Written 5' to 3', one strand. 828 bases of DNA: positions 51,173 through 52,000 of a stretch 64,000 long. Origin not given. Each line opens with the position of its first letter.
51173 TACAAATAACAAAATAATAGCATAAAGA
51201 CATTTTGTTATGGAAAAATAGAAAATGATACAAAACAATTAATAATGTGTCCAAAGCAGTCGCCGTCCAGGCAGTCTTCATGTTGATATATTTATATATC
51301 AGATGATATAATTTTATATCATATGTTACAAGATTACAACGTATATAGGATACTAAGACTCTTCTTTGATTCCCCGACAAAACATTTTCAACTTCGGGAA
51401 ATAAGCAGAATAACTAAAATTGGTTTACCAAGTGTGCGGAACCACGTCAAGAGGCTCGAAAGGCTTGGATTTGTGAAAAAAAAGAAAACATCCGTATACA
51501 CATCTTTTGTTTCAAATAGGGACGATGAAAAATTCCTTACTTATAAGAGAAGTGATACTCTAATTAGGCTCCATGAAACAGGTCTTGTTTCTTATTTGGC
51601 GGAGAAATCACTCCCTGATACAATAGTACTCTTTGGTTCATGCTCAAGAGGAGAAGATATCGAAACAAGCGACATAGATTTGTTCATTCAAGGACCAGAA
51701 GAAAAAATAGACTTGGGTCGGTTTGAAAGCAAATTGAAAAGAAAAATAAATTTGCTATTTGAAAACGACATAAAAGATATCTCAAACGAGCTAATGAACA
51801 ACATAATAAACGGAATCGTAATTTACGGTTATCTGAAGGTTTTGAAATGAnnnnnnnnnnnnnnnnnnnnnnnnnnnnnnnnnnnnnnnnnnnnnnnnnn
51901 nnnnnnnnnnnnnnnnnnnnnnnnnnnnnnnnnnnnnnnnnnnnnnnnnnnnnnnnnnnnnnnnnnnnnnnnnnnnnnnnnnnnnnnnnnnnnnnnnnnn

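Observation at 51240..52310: HEPN-MNT toxin-antitoxin cassette bounded by 32-bp direct repeats derived from a pilin gene start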

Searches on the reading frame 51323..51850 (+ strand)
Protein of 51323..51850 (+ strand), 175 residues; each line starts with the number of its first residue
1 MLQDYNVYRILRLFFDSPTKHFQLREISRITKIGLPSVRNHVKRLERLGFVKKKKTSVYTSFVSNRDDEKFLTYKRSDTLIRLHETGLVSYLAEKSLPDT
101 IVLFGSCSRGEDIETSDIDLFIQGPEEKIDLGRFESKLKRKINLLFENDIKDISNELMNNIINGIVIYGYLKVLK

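Call 5: search_protein_families(library=pfam, proteins=[window:51323-51850:+], max_evalue=0.01)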
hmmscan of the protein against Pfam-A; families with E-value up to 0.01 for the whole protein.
window:51323-51850:+ (175 aa): 8 families
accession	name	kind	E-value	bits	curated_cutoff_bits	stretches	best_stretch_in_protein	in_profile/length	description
PF18765.7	Polbeta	-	6.3e-10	39.5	26.9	1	89-168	4-88/93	Polymerase beta, Nucleotidyltransferase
PF01909.29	NTP_transf_2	-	3.2e-09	37.5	21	1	90-152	6-79/93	Nucleotidyltransferase domain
PF09339.16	HTH_IclR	-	6.7e-05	23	22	1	9-53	7-50/52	IclR helix-turn-helix domain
PF01022.26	HTH_5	-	0.00026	21.3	22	1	9-53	6-47/47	Bacterial regulatory protein, arsR family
PF13412.12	HTH_24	-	0.00052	20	21.9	1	24-52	20-48/48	Winged helix-turn-helix DNA-binding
PF01325.25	Fe_dep_repress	-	0.0011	19.6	26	0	25-55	26-56/60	Iron dependent repressor, N-terminal DNA binding domain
PF12802.13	MarR_2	-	0.0017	18.9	27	1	8-54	8-53/61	MarR family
PF01978.25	TrmB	-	0.0023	18.2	25.6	0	23-57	24-58/68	Sugar-specific transcriptional regulator TrmB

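Call 8: find_encoding_contigs(protein=window:51323-51847:+, flank=10000, max_places=10)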
Protein window:51323-51847:+ (175 aa): 1 contig read that carries it; 1 place shown.
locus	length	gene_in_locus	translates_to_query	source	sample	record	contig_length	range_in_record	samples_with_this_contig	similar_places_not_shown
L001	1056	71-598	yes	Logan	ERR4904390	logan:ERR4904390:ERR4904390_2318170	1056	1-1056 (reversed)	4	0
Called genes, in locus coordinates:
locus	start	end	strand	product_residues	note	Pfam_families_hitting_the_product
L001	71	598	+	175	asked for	PF01909:NTP_transf_2, PF18765:Polbeta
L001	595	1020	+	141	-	-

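Call 26: find_related_loci(query=A1, collection=genome_contigs, flank=6000)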
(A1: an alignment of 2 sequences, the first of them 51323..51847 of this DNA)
Query A1 (175 aa) in genome_contigs; peptide patterns used: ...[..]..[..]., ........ (x = any residue, [..] = any of these).
97 stretches matched a pattern; 56 encode a relative of the query (tblastn E <= 1e-3); 56 distinct loci.
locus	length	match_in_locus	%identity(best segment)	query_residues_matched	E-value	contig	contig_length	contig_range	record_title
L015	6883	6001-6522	62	1-175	9e-71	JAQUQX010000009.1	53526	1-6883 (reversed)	MAG: Candidatus Methanoperedens sp. isolate STD1_6 NODE_1177_length_53526_cov_21.873088_Sandtown_D1, whole genome shotgu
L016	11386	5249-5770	61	1-175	3e-70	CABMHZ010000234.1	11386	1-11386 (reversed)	uncultured archaeon isolate LFW-280_2_2 genome assembly, contig: LFW28022_40, whole genome shotgun sequence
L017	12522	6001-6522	61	1-175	2e-70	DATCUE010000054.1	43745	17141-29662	MAG TPA_asm: Candidatus Methanoperedens sp. isolate SMAG_U7350 k141_29504, whole genome shotgun sequence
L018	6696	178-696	61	1-174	3e-69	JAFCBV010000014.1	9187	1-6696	MAG: Candidatus Nanohalarchaeota archaeon isolate AB_03_Bin_104 AB_03_Bin_104_scaffold_9490, whole genome shotgun sequen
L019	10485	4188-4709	59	1-175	3e-69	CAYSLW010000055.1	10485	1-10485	MAG TPA_asm: uncultured Candidatus Methanoperedens sp. isolate SRP256446_co1_57 genome assembly, contig: NODE_3339_lengt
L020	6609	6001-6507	58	1-170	2e-66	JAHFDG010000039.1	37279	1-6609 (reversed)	MAG: Candidatus Methanoperedens sp. isolate nzgw24 NODE_985_length_37280_cov_11.554374, whole genome shotgun sequence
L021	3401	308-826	60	1-174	2e-63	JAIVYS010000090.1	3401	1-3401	MAG: Candidatus Bathyarchaeota archaeon isolate SFP3_RM_09_1 NODE_20456_length_3469_cov_2.476960, whole genome shotgun s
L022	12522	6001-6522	52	1-174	2e-58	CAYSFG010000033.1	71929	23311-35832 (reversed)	MAG TPA_asm: Candidatus Woesearchaeota archaeon isolate binchicken_co203_433 genome assembly, contig: k141_1747008, whol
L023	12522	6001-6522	50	1-174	4e-57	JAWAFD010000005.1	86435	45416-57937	MAG: Candidatus Anstonellales archaeon isolate QQ_201907_bins_61 QQ_201907_bins_61_scaffold_5, whole genome shotgun sequ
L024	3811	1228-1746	51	1-173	5e-53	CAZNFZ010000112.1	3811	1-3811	MAG TPA_asm: uncultured Methanosarcinales archaeon isolate binchicken_co165_133 genome assembly, contig: k141_969459, wh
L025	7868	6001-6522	48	1-174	6e-49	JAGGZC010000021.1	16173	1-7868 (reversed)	MAG: Candidatus Woesearchaeota archaeon isolate AUK194 PB_MBMC_148_c_000000000028, whole genome shotgun sequence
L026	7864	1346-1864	44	1-174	4e-48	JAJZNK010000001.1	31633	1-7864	MAG: Nanoarchaeota archaeon isolate MAS3.bin90 NODE_2664_length_31633_cov_1.601219, whole genome shotgun sequence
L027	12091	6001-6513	47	6-174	2e-43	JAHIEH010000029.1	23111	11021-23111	MAG: Nanoarchaeota archaeon isolate KR11_0.1_MetaG.mb.113 KR11_0.1_MetaG.mb.113_k141_365740, whole genome shotgun sequen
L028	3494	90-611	43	1-174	8e-43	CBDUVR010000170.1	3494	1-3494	MAG TPA_asm: uncultured archaeon isolate SRR21487743_concoct_152 genome assembly, contig: ERZ25748485.18326, whole genom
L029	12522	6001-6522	37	1-174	2e-41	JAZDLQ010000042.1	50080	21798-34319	MAG: archaeon isolate MEGAHIT-group-0.609 k141_4618953, whole genome shotgun sequence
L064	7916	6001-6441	37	10-155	1e-24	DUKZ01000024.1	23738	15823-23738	MAG TPA_asm: Candidatus Woesearchaeota archaeon isolate UBA9989 contig_5102, whole genome shotgun sequence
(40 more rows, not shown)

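Call 56: find_related_loci(query=A6, collection=metagenome_contigs, flank=3000)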
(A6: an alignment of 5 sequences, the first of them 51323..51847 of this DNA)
Query A6 (175 aa) in metagenome_contigs; peptide patterns used: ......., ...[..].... (x = any residue, [..] = any of these).
600 stretches matched a pattern (row limit reached: there are more); 134 encode a relative of the query (tblastn E <= 1e-3); the best 80 are kept; 80 distinct loci.
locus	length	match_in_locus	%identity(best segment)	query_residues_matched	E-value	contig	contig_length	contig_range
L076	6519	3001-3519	66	1-174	6e-74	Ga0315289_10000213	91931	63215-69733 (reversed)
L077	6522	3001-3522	60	1-174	3e-71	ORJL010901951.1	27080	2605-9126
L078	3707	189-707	61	1-174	1e-70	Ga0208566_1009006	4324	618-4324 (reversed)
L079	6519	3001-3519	63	1-174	4e-71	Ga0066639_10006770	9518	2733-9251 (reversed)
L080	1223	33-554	61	1-175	4e-75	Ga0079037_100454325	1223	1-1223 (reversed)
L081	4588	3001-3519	61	1-174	1e-70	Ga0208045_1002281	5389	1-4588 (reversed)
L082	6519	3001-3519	63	1-174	3e-70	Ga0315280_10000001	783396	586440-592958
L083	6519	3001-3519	63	1-174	2e-68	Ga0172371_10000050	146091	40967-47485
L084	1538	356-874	60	1-174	1e-71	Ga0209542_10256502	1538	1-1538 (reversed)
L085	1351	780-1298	62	1-174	2e-71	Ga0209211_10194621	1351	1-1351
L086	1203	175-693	62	1-174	1e-71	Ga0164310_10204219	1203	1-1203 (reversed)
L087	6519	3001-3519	61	1-174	2e-66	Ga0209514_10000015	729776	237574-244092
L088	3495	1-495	60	10-174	9e-67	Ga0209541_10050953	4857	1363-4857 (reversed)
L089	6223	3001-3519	61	1-174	1e-63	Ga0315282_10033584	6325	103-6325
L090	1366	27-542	55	1-173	1e-65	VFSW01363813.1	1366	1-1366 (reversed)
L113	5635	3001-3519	40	1-172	6e-37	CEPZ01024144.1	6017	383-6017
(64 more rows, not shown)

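Call 71: search_protein_families(library=pfam, proteins=[L078:1282-1851:-, L078:2451-3257:-], max_evalue=0.001)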
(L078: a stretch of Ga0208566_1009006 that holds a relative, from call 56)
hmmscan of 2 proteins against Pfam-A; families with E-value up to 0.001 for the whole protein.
L078:1282-1851:- (189 aa): 0 families

L078:2451-3257:- (268 aa): 1 family
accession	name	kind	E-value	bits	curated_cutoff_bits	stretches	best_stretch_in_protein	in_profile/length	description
PF18765.7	Polbeta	-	0.0005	20.6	26.9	1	175-253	13-87/93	Polymerase beta, Nucleotidyltransferase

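Call 77: search_protein_families(library=pfam, proteins=[L113:329-649:-, L113:940-1362:-, L064:2034-3302:+], max_evalue=0.001)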
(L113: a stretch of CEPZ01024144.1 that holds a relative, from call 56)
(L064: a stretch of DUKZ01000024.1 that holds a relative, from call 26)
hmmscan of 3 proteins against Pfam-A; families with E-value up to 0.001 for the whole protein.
L113:329-649:- (106 aa): 1 family
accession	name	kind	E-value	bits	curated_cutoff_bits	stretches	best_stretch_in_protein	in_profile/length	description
PF05016.21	ParE_toxin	-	3e-09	37.8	23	1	9-80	4-87/89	ParE toxin of type II toxin-antitoxin system, parDE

L113:940-1362:- (140 aa): 0 families

L064:2034-3302:+ (423 aa): 3 families
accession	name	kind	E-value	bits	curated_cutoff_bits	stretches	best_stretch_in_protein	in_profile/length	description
PF13173.12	AAA_14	-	2.4e-36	125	27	1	64-184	5-129/129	AAA domain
PF13635.12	DUF4143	-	2.7e-22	79.6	28.1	1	227-363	2-151/160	Domain of unknown function (DUF4143)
PF01637.24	ATPase_2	-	4.7e-06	27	33.2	1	65-150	24-114/225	ATPase domain predominantly from Archaea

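Call 87: find_related_loci(query=A6, collection=viral_contigs, flank=3000)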
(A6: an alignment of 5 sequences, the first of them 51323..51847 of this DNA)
Query A6 (175 aa) in viral_contigs; peptide patterns used: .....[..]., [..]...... (x = any residue, [..] = any of these).
137 stretches matched a pattern, but none encodes a relative of the query by tblastn (E <= 1e-3).

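Call 88: search_protein_families(library=ncbifam, proteins=[window:51323-51847:+], max_evalue=0.1)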
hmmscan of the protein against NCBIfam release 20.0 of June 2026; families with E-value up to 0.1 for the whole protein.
window:51323-51847:+ (175 aa): 4 families
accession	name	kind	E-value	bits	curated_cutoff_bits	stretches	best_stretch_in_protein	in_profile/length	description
NF047752.1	MntA_antitoxin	equivalog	7.2e-06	25.8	60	1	94-168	3-81/106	type VII toxin-antitoxin system MntA family adenylyltransferase antitoxin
NF051895.1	anti_phage_HalB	equivalog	0.0021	17.7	190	1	101-122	2-23/211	anti-phage Hailong system nucleotidyltransferase HalB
NF040939.2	trans_reg_lrs14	equivalog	0.011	15.8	90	1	20-57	35-72/103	Lrs14 family HTH-type transcriptional regulator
TIGR02337.1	HpaR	equivalog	0.038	13.8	121.2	1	8-57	31-78/130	homoprotocatechuate degradation operon regulator HpaR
